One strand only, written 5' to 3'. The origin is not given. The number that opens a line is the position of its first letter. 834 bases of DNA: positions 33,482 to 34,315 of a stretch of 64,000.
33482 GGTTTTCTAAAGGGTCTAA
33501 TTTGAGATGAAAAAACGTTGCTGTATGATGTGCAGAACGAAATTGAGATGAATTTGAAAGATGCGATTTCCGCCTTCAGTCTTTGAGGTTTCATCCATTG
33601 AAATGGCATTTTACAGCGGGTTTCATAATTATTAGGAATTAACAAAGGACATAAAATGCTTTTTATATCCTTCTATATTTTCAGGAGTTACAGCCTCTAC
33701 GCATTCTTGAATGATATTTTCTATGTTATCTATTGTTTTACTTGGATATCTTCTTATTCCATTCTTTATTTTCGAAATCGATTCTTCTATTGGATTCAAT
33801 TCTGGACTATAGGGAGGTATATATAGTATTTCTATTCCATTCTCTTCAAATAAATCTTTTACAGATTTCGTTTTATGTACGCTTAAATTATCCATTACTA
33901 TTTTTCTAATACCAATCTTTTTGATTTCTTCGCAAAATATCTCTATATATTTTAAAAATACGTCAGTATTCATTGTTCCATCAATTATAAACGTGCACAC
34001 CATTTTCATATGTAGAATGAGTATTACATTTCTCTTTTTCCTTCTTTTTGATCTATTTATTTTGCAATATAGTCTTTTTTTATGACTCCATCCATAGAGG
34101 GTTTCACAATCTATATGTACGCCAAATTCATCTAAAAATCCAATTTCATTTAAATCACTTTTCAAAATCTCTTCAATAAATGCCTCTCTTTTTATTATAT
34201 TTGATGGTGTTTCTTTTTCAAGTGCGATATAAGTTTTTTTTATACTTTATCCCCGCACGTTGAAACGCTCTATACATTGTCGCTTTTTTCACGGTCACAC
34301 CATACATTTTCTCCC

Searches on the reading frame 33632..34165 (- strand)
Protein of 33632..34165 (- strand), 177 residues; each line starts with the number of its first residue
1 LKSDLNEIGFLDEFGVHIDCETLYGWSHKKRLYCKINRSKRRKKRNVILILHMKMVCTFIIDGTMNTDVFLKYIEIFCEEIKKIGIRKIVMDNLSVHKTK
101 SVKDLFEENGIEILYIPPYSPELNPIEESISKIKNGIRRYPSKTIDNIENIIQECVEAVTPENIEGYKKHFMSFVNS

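Call 46: search_protein_families(library=pfam, proteins=[window:33632-34165:-], max_evalue=1)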
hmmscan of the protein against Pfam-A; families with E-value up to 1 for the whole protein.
window:33632-34165:- (177 aa): 6 families
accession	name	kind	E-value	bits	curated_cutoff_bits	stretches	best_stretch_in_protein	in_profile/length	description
PF13358.12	DDE_3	-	2.1e-27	96.2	28.6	1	9-146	3-143/146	DDE superfamily endonuclease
PF03184.25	DDE_1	-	2.1e-06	27.8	22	1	40-154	28-147/177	DDE superfamily endonuclease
PF00665.32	rve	-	0.00016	22.3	32.6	1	33-121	14-102/102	Integrase core domain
PF07592.17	DDE_Tnp_ISAZ013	-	0.062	12.7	26.9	1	103-154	205-259/308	Rhodopirellula transposase DDE domain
PF00290.26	Trp_syntA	-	0.11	11.8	27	1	69-119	99-149/259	Tryptophan synthase alpha chain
PF13683.12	rve_3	-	0.12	12.6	26.5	1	109-154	1-48/67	Integrase core domain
